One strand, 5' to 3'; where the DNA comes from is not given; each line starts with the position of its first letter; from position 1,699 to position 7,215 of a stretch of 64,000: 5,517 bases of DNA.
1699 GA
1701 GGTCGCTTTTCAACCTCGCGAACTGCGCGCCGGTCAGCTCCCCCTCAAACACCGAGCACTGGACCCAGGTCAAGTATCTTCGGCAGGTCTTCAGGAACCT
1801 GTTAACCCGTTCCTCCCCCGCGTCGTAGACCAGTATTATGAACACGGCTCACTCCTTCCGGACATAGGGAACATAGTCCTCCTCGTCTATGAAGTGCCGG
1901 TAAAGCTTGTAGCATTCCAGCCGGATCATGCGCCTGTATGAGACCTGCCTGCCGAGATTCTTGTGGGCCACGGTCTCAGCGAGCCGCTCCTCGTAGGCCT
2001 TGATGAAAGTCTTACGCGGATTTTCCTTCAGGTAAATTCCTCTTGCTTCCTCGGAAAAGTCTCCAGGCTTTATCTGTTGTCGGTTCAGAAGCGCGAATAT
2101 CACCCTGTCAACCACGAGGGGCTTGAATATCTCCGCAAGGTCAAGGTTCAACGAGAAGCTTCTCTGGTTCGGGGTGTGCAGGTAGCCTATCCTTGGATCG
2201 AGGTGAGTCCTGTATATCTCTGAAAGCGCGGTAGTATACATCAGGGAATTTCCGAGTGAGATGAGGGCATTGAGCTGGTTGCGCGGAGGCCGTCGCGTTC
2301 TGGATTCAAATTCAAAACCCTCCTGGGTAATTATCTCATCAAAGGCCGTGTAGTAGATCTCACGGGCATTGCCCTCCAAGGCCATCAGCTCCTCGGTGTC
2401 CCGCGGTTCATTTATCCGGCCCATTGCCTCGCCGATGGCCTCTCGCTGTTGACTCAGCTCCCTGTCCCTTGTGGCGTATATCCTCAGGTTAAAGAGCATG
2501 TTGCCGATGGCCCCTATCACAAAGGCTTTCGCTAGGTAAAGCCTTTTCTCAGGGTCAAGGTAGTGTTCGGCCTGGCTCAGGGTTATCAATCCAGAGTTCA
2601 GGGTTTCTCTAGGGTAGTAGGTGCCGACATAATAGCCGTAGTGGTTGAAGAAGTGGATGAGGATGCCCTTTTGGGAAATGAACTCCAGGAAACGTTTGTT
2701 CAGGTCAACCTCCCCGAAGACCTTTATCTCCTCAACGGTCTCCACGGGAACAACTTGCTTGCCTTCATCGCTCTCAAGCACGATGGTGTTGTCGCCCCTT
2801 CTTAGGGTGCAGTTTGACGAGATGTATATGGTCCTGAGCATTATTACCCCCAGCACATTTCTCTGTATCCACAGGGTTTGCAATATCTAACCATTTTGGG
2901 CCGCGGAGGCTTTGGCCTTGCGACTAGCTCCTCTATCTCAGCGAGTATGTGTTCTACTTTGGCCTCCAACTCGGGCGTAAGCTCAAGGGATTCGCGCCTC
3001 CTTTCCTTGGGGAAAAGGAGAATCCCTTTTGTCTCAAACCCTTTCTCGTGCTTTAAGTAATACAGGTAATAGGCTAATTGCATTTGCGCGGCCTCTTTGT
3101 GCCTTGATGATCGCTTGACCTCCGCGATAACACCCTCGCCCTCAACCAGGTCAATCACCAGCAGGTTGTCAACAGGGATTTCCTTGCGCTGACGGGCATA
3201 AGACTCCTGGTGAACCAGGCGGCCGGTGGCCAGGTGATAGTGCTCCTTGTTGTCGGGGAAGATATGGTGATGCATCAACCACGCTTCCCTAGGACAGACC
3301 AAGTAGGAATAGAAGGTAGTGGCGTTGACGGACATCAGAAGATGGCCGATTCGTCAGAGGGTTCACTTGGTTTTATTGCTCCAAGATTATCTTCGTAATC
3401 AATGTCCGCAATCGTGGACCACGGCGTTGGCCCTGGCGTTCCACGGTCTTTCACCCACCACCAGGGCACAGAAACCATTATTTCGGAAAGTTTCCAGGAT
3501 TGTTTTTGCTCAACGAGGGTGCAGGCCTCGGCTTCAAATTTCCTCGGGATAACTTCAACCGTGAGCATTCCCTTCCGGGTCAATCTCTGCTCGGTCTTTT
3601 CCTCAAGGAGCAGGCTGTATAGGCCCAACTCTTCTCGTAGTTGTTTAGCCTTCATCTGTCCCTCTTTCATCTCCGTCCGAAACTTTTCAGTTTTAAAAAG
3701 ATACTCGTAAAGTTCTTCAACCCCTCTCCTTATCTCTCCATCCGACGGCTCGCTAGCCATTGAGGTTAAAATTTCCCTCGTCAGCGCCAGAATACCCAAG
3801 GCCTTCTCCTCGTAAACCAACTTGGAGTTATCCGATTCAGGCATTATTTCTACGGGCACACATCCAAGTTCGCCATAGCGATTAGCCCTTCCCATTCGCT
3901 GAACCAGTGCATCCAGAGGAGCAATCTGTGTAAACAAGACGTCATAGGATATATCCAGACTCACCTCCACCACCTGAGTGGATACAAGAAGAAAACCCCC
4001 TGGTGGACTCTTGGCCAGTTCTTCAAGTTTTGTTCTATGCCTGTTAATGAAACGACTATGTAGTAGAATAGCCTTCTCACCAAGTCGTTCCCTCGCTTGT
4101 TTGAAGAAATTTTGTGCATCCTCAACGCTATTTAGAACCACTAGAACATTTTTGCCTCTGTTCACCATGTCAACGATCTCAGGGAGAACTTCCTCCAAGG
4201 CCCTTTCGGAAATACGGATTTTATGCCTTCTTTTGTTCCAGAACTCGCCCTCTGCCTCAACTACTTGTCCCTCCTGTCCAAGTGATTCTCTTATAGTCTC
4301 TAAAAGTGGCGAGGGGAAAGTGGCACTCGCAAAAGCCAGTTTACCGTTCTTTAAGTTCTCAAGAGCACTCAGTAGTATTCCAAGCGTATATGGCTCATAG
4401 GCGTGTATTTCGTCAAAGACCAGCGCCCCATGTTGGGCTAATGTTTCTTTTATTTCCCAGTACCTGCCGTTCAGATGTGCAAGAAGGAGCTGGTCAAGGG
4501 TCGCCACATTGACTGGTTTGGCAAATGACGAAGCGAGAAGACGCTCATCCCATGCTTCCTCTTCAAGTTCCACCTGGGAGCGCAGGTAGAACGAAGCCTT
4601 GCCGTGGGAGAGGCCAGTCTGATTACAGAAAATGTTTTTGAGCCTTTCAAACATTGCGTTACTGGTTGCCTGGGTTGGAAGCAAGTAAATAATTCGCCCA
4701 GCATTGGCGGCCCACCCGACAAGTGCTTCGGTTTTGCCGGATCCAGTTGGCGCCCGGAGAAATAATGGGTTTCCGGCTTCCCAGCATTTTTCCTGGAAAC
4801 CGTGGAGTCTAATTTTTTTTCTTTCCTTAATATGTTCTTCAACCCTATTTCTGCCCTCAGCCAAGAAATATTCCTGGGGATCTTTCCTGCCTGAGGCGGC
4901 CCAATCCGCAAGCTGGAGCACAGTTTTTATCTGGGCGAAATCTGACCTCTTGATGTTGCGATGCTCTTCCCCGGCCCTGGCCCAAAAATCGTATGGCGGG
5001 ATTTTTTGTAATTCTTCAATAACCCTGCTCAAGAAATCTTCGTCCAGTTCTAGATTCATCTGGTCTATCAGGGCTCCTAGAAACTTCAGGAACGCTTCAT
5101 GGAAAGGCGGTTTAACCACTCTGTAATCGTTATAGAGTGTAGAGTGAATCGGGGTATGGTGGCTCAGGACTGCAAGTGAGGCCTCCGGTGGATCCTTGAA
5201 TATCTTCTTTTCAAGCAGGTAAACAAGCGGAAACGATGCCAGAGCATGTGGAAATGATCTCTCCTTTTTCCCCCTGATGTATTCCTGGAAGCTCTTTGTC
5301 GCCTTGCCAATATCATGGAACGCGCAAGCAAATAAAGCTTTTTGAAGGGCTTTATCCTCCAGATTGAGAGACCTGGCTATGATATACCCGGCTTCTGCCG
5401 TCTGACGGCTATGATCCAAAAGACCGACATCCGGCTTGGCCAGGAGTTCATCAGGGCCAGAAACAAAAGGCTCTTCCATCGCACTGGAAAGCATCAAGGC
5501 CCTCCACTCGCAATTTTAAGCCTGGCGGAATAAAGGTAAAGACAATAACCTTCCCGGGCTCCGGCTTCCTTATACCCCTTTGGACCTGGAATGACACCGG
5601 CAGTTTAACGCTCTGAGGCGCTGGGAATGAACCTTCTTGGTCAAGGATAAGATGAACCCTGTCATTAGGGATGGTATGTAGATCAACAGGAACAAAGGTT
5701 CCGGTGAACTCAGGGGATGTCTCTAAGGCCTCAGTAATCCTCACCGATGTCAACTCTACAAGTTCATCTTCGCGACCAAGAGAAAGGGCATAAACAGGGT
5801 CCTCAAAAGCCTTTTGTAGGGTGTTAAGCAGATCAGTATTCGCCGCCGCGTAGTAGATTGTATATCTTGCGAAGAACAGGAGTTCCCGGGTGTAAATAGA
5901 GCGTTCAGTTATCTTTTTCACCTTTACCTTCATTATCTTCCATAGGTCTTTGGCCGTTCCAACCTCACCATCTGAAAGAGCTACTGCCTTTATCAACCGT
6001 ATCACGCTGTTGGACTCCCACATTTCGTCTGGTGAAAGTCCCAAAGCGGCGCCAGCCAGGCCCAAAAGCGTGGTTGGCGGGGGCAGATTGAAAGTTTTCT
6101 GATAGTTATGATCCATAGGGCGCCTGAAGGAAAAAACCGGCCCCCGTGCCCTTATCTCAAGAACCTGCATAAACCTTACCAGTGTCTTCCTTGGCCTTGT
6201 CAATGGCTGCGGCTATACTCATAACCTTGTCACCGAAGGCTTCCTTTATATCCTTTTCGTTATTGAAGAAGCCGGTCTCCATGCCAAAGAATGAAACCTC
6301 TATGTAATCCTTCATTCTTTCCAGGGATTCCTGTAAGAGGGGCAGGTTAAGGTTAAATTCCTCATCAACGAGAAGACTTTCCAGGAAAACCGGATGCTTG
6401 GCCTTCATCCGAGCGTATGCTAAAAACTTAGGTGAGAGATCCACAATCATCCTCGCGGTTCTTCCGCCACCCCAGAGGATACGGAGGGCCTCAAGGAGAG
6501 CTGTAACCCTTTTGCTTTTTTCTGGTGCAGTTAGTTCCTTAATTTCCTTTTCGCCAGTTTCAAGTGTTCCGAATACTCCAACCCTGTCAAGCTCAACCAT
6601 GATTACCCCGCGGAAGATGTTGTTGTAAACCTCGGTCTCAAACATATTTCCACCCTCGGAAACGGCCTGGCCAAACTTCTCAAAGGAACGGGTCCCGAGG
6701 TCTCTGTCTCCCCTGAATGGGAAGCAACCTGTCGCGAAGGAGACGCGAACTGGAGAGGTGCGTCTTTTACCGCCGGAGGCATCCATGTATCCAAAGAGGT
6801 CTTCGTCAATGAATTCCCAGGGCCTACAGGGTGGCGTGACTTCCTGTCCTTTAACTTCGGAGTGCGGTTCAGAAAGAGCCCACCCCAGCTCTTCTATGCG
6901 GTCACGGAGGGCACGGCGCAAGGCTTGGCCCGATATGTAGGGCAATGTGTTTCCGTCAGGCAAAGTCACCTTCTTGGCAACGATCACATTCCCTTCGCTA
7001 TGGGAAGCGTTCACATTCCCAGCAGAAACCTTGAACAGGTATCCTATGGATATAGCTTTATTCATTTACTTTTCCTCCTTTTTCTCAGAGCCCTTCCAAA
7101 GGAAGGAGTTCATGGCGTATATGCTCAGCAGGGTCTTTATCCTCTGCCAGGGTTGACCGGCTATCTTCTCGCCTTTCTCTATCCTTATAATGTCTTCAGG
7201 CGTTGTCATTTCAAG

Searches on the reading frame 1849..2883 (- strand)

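Call 74: search_protein_families(library=pfam, proteins=[window:1849-2883:-], max_evalue=0.001)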
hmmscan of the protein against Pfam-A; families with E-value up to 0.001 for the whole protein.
window:1849-2883:- (344 aa): 1 family
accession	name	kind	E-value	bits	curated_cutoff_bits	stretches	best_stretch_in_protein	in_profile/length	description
PF01867.21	Cas_Cas1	-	4.8e-94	315.1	22.3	1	20-299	2-283/283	CRISPR associated protein Cas1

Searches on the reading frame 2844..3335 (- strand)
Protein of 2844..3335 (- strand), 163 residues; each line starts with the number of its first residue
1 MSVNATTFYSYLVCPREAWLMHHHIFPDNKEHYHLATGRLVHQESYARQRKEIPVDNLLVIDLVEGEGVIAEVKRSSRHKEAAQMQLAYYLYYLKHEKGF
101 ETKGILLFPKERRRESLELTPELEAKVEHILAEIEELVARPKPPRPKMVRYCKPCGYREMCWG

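Call 74: search_protein_families(library=pfam, proteins=[window:2844-3335:-], max_evalue=0.001)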
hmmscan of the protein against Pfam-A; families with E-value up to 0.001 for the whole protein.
window:2844-3335:- (163 aa): 2 families
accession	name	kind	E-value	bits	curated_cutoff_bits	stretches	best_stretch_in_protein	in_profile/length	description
PF01930.23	Cas_Cas4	-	9.2e-49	166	22.7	1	6-162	3-159/160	Domain of unknown function DUF83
PF12705.13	PDDEXK_1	-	4.1e-07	30.6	22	1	61-161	128-246/247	PD-(D/E)XK nuclease superfamily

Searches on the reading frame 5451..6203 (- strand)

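Call 72: search_protein_families(library=pfam, proteins=[window:5451-6203:-], max_evalue=0.001)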
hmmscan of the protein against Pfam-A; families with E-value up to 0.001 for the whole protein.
window:5451-6203:- (250 aa): 1 family
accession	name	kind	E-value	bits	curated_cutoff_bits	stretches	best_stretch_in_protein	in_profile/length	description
PF09704.15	Cas_Cas5d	-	3.4e-12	47.2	23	1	15-159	2-158/217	CRISPR-associated protein (Cas_Cas5)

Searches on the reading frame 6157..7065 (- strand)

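Call 72: search_protein_families(library=pfam, proteins=[window:6157-7065:-], max_evalue=0.001)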
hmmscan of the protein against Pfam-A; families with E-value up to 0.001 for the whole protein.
window:6157-7065:- (302 aa): 1 family
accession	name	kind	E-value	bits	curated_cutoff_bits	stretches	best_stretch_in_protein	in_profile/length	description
PF01905.21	DevR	-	1.4e-13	51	23.8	1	84-200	104-228/270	CRISPR-associated negative auto-regulator DevR/Csa2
